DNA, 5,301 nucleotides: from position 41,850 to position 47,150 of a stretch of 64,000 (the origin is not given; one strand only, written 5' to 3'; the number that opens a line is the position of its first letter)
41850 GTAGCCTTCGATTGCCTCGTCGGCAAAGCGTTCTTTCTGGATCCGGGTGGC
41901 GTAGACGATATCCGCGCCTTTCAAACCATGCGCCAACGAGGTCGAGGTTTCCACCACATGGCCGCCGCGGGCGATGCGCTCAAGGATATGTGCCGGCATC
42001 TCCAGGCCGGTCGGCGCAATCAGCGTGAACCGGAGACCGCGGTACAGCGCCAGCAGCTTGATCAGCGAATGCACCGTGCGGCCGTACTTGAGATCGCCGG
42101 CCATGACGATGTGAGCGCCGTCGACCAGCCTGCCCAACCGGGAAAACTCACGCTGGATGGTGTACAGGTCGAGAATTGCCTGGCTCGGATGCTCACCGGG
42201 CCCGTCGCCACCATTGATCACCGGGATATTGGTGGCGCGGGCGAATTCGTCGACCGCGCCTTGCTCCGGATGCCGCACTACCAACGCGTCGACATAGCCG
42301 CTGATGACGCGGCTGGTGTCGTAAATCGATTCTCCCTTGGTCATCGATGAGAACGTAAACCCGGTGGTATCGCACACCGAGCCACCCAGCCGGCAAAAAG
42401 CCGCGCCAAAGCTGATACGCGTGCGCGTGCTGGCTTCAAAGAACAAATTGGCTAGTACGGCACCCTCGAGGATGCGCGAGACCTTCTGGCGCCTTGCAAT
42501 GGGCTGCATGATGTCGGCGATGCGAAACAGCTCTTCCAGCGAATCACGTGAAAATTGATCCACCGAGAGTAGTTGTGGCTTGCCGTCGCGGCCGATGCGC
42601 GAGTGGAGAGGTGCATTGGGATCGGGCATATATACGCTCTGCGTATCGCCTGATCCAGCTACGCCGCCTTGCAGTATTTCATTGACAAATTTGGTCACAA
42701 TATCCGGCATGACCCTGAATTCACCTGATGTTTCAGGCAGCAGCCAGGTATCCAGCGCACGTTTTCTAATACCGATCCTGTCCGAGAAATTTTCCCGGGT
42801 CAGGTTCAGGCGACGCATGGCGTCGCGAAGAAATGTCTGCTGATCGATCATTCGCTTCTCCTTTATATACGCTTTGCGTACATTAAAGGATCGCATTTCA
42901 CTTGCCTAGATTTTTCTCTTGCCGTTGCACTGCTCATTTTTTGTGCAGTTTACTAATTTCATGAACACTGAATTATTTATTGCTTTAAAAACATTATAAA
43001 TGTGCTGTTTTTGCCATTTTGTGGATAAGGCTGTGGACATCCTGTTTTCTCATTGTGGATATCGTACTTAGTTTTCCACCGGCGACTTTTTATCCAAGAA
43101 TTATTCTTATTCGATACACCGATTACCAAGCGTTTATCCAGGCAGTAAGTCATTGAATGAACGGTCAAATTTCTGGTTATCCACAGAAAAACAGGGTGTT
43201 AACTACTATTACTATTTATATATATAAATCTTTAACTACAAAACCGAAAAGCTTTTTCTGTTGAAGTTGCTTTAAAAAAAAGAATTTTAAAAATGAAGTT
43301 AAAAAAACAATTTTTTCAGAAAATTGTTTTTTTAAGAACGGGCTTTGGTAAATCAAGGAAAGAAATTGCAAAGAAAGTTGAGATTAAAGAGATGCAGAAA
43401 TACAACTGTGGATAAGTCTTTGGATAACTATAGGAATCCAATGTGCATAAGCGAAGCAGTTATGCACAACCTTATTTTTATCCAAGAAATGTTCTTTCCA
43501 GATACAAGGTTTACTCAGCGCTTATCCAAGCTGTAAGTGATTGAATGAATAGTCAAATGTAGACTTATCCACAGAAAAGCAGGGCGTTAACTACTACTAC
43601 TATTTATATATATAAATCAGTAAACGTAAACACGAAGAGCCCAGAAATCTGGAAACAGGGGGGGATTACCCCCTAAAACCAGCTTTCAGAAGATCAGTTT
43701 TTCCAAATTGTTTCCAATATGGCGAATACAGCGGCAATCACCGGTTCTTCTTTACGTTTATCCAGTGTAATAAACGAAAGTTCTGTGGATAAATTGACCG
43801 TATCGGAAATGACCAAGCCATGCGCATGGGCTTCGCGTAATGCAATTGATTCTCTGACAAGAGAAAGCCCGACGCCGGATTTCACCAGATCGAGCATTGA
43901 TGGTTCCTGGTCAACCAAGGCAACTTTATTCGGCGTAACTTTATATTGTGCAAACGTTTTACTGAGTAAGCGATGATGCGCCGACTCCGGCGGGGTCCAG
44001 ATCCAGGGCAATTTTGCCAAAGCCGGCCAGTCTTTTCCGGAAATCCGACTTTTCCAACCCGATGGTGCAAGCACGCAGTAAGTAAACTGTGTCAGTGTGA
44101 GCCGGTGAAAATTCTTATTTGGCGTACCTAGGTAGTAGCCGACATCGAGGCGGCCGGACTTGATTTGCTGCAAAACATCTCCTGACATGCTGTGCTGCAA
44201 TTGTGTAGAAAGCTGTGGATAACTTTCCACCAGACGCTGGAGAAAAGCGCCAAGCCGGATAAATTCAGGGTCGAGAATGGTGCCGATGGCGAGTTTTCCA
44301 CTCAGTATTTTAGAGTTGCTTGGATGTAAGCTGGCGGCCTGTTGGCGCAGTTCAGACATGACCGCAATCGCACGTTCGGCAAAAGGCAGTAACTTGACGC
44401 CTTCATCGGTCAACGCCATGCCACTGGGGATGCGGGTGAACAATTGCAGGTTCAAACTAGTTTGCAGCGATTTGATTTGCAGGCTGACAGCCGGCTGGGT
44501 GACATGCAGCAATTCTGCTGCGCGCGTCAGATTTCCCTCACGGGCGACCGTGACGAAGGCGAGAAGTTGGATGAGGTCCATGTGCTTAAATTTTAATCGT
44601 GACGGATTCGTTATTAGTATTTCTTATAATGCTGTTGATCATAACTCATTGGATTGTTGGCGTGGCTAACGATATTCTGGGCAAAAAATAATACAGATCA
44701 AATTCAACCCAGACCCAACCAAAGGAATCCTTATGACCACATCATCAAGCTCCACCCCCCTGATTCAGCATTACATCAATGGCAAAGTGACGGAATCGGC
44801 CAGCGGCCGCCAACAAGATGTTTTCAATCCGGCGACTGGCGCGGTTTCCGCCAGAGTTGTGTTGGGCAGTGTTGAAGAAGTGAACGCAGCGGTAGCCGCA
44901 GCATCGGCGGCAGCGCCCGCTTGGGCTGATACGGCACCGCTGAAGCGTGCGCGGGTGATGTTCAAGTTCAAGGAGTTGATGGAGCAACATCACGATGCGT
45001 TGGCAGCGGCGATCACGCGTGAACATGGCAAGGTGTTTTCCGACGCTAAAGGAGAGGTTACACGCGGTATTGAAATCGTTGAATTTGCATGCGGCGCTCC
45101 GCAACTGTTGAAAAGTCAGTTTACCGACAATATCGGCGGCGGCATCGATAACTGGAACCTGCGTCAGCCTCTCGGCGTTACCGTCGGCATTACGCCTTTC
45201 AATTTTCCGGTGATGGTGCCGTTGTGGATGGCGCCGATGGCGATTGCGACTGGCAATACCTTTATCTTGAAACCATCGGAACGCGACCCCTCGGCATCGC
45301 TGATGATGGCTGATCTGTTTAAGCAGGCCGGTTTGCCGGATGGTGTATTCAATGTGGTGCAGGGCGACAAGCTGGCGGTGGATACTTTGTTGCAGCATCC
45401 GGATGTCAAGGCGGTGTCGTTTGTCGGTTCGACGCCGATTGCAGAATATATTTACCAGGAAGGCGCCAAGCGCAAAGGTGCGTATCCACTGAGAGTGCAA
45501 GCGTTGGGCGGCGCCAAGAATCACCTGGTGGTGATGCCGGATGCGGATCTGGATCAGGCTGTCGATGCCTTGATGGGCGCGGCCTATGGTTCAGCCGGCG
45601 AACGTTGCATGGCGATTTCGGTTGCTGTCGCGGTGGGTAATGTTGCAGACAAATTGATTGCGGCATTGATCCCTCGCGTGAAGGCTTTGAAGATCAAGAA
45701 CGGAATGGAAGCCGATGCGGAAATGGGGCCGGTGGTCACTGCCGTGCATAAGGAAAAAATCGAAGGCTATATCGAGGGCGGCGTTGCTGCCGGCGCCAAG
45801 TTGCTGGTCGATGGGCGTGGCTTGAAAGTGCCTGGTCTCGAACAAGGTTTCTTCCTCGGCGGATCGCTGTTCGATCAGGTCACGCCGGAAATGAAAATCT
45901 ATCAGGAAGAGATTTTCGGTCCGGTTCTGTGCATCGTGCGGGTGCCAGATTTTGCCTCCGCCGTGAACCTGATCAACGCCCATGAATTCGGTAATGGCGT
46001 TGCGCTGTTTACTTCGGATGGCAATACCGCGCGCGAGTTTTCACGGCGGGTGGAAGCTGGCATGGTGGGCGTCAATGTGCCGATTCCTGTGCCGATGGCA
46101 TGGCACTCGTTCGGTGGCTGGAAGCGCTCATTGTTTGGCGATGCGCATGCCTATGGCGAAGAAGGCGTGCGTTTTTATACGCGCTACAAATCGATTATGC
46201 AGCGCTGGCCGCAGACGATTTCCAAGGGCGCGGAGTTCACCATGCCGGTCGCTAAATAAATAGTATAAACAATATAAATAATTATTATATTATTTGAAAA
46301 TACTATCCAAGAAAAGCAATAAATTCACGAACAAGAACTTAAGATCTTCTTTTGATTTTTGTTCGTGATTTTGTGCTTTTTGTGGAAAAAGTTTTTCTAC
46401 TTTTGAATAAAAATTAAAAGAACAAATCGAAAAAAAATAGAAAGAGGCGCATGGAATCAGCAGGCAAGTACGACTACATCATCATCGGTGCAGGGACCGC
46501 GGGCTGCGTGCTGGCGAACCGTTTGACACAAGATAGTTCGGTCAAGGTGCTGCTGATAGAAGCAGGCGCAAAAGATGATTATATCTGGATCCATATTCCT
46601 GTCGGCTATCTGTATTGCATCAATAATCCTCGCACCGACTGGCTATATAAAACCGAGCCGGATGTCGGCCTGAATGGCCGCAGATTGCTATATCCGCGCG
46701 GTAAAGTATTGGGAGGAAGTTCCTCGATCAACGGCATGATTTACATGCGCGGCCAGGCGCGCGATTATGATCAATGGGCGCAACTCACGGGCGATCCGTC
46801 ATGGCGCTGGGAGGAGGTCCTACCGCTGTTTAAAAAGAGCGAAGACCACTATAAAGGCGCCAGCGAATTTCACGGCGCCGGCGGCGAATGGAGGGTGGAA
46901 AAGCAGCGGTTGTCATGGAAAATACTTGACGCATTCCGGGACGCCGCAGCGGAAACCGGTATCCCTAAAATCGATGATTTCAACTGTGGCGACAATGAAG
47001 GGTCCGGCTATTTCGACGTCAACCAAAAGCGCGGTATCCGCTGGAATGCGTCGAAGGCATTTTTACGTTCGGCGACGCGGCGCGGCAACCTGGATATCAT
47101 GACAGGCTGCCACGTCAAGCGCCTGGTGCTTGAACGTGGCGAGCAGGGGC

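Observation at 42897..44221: Dense cluster of perfect DnaA boxes organised as a duplicated ~211-bp module with AT-rich tails: candidate oriC or DnaA-titration/reactivation locus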

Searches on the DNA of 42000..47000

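Call 76: search_rna_families(source=window, start=42000, end=47000, threshold=gathering)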
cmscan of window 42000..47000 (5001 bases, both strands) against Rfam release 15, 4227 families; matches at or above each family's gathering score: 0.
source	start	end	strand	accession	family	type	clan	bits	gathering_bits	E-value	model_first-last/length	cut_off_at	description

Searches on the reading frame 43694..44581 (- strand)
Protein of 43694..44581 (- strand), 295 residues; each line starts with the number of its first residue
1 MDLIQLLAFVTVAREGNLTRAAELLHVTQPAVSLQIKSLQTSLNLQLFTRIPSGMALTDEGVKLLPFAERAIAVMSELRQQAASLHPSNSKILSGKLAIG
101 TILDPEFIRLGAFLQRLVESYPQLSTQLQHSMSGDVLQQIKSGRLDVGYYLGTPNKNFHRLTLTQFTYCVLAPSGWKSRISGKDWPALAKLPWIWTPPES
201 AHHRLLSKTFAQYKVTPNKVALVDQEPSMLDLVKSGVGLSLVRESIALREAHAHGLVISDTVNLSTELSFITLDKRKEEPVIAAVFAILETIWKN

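Call 6: search_protein_families(library=pfam, proteins=[window:43694-44581:-])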
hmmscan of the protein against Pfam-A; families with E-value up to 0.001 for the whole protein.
window:43694-44581:- (295 aa): 2 families
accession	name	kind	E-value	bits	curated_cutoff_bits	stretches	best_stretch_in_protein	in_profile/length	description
PF03466.25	LysR_substrate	-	3.4e-24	85.8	28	1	93-289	4-204/209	LysR substrate binding domain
PF00126.33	HTH_1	-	4.3e-20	71.8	26.6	1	5-61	3-59/60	Bacterial regulatory helix-turn-helix protein, lysR family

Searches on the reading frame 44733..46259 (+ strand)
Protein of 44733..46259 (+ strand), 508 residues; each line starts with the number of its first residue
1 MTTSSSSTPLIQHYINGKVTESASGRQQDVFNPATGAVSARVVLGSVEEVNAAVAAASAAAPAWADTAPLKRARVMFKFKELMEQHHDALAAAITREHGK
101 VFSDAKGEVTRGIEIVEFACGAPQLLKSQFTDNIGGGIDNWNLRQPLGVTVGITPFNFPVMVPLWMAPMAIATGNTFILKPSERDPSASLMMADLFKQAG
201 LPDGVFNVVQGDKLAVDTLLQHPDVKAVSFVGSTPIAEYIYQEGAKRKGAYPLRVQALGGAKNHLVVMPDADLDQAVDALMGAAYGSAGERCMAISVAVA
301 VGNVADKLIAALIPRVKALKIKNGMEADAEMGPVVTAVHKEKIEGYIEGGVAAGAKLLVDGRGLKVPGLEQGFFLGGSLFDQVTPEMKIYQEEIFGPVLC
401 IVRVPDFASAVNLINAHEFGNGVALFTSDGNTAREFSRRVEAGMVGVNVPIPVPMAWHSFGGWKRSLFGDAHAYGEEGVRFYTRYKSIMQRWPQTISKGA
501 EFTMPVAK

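Call 6: search_protein_families(library=pfam, proteins=[window:44733-46259:+])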
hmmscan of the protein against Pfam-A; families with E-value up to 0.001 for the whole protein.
window:44733-46259:+ (508 aa): 2 families
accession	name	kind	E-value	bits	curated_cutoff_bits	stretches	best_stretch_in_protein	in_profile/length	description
PF00171.27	Aldedh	-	4.1e-139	464.5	23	1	21-488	3-461/461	Aldehyde dehydrogenase family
PF05893.19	LuxC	-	4.1e-05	23.1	21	1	49-200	5-141/401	Acyl-CoA reductase (LuxC)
